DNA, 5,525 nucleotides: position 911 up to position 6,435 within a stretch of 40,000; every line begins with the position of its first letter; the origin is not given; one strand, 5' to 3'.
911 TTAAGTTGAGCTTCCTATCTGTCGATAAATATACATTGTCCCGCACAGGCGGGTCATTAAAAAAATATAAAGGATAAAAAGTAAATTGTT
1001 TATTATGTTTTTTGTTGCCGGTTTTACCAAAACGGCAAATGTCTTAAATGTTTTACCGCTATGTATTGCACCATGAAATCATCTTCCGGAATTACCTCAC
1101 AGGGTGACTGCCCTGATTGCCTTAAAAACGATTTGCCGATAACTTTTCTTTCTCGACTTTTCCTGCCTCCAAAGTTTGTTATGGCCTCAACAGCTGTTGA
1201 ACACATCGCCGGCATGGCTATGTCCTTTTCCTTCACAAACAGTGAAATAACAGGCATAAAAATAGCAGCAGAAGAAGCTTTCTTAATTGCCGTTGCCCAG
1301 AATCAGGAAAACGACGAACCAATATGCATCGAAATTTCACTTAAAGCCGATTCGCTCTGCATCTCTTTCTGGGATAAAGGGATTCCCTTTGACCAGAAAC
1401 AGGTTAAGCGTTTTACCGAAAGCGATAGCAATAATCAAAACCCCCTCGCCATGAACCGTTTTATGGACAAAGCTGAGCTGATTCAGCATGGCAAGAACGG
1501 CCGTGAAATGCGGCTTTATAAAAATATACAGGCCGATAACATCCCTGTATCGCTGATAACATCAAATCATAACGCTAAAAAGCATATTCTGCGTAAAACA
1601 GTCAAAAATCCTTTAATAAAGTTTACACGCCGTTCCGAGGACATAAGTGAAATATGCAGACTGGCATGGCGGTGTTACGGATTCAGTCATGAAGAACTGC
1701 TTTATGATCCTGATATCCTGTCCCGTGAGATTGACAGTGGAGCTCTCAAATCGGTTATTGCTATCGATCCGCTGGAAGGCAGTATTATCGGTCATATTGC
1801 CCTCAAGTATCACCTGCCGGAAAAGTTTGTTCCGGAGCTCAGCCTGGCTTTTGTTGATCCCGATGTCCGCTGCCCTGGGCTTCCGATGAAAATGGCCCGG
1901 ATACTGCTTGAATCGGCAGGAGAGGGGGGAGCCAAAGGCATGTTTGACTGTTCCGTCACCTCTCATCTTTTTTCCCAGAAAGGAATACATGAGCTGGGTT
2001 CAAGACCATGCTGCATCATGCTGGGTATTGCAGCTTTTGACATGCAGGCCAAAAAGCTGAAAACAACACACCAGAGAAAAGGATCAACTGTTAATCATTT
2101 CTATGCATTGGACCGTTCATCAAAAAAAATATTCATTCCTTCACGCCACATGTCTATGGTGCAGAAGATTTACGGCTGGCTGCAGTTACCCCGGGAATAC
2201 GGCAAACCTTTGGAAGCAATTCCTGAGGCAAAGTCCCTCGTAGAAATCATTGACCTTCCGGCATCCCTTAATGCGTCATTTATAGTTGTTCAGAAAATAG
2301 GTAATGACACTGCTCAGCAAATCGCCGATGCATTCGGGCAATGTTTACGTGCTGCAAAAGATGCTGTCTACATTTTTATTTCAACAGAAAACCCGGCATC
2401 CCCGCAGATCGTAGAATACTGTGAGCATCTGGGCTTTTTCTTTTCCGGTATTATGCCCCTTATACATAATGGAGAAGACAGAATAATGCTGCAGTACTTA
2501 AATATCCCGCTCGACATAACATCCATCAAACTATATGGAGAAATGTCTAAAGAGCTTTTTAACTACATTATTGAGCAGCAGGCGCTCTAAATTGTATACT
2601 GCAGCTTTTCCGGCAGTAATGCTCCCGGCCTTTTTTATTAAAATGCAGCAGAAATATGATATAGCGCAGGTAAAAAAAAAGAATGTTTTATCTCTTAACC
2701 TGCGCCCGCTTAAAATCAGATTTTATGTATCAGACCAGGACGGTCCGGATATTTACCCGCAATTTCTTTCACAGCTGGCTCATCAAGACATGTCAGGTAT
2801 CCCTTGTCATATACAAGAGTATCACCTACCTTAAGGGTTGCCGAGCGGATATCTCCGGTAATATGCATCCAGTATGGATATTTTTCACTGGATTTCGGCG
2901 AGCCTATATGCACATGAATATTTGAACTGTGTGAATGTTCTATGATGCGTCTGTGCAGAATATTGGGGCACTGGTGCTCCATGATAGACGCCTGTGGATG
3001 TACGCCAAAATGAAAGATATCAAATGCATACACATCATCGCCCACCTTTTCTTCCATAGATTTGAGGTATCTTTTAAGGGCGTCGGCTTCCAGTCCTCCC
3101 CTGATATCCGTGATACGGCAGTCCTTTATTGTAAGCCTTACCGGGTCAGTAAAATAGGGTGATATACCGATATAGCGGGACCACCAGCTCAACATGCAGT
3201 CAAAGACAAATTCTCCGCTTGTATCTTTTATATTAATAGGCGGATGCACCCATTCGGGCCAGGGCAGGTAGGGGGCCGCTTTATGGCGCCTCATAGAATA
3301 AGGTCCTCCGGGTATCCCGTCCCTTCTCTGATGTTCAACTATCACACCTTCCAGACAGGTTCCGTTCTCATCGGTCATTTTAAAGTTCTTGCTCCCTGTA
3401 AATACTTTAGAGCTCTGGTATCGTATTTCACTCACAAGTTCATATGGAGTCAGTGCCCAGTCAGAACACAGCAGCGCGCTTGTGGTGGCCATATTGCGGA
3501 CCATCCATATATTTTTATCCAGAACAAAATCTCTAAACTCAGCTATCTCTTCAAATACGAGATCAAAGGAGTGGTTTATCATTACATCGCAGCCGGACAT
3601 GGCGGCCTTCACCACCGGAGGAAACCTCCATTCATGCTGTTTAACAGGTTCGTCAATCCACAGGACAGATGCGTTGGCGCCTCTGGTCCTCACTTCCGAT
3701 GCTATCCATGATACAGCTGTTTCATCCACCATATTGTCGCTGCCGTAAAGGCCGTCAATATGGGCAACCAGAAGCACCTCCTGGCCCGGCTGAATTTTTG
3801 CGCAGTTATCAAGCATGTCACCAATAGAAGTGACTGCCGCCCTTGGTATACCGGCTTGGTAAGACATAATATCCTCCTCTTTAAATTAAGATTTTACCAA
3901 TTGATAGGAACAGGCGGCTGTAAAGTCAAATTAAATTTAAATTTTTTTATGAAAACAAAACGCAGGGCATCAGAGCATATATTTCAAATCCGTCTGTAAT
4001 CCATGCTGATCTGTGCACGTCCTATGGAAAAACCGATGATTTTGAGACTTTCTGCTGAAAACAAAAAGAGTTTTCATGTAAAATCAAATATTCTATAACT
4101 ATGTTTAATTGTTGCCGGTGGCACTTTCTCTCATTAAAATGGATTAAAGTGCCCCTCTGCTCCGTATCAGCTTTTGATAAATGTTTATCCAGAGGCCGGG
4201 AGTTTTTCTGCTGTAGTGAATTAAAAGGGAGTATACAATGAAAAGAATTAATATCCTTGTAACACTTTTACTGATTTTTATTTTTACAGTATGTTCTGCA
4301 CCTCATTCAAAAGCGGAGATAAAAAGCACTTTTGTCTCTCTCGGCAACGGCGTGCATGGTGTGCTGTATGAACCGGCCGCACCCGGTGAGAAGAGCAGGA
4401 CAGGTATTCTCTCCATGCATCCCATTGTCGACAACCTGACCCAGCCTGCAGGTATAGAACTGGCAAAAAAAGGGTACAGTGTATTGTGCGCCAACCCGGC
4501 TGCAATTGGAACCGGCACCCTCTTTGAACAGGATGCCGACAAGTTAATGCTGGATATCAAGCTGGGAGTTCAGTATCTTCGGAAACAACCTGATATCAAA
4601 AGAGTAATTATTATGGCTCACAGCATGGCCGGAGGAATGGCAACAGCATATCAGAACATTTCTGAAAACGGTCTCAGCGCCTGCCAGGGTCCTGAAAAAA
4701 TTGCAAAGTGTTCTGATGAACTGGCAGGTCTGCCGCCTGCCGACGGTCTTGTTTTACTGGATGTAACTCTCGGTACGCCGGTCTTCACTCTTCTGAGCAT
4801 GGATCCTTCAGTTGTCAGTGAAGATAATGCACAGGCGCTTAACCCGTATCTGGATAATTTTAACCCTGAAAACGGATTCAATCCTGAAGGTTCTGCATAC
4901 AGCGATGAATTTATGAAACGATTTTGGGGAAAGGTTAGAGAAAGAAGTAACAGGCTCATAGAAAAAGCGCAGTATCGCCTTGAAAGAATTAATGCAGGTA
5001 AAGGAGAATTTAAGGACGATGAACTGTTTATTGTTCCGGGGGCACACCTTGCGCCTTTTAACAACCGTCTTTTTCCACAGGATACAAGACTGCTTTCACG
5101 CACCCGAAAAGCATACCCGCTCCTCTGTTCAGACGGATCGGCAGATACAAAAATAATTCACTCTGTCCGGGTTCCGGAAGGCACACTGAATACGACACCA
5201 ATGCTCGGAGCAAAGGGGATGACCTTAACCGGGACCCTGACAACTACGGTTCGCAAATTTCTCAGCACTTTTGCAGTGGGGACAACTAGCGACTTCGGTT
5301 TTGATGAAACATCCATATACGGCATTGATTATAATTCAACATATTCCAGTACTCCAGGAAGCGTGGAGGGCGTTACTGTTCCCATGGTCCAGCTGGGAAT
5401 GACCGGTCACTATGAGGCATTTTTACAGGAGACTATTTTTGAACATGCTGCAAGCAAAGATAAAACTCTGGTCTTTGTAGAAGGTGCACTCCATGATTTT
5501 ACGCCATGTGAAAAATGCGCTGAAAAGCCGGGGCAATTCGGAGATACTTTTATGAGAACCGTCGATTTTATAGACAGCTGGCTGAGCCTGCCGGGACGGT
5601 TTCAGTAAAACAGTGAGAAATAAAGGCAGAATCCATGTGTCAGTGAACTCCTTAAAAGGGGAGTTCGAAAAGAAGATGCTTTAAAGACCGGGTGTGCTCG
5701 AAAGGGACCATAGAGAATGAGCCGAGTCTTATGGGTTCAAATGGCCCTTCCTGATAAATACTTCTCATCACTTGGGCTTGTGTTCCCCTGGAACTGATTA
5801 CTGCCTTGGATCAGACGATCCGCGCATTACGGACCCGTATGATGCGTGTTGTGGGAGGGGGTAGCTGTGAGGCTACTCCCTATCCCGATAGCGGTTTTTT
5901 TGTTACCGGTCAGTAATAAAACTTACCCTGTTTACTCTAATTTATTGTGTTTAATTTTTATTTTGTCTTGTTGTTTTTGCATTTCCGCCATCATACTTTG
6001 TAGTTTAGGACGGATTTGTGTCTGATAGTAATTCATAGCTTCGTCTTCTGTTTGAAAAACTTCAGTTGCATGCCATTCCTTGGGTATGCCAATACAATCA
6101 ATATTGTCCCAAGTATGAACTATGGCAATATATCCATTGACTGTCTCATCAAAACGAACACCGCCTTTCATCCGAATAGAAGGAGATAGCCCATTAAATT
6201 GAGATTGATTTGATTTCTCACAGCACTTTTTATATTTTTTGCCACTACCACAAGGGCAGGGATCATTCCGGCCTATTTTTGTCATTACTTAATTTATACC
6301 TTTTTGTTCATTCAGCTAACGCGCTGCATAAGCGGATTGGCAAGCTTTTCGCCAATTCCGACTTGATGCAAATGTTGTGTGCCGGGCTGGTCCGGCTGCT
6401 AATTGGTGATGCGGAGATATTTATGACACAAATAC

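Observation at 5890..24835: Large sedentary-type chromosomal integron with about 14 cassettes and species-specific attC families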

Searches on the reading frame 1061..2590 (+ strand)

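Call 87: search_protein_families(library=pfam, proteins=[window:1061-2590:+], max_evalue=0.00001)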
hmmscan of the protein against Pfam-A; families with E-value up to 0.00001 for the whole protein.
window:1061-2590:+ (509 aa): 1 family
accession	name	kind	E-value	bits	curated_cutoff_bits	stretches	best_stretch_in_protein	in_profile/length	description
PF13581.12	HATPase_c_2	-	5.2e-06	26.9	27.4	1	44-153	10-126/127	Histidine kinase-like ATPase domain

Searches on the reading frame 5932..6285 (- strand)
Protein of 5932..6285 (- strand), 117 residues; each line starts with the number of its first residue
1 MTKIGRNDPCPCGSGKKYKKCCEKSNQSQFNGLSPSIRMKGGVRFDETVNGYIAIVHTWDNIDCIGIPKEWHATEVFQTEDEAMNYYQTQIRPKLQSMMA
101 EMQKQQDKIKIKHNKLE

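Call 6: search_protein_families(library=pfam, proteins=[window:5932-6285:-], max_evalue=0.01)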
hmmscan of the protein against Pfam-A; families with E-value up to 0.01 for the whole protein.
window:5932-6285:- (117 aa): 1 family
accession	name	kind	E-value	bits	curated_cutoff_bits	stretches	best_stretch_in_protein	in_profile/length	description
PF02810.21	SEC-C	-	8.9e-11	41.9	20.4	1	6-23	1-18/19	SEC-C motif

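Call 7: search_protein_families(library=ncbifam, proteins=[window:5932-6285:-], max_evalue=0.01)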
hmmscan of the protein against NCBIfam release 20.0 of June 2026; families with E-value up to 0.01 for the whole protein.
window:5932-6285:- (117 aa): 8 families
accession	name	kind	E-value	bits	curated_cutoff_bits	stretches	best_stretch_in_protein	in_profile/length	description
NF004088.0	PRK05590.1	equivalog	1.9e-09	38.1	140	1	2-24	143-165/166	hypothetical protein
NF002449.0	PRK01617.1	equivalog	3.1e-08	34.1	141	1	3-24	133-154/154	hypothetical protein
NF002592.0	PRK02250.1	equivalog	1.2e-07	32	158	1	2-22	146-166/167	hypothetical protein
NF007704.0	PRK10396.1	equivalog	1.3e-07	31.8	149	1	2-22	199-219/221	hypothetical protein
TIGR04102.1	SWIM_PBPRA1643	hypoth_equivalog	2e-07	31.4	68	1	5-22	90-107/108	PBPRA1643 family SWIM/SEC-C metal-binding motif protein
NF001213.0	PRK00183.1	equivalog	2.6e-07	30.8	158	1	3-24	133-154/157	hypothetical protein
NF008970.0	PRK12318.1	equivalog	0.00037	19.8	267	1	4-26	1-23/291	methionyl aminopeptidase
NF003262.0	PRK04233.1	equivalog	0.0049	16.9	204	1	6-24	6-24/129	hypothetical protein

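Call 70: search_protein_families(library=padloc, proteins=[window:5932-6285:-], max_evalue=0.01)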
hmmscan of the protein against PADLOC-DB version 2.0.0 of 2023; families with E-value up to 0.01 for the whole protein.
window:5932-6285:- (117 aa): 4 families
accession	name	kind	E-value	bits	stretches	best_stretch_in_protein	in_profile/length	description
PDLC04917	PDC-S12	-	9.9e-08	30.1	1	2-23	196-217/218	-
PDLC00833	E1-E2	-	2.9e-06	24.9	1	2-26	170-194/222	E1-E2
PDLC00872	E2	-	3.4e-06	24.7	1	3-26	167-190/216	E2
PDLC00865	E2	-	1.7e-05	22.4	1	3-31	169-197/219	E2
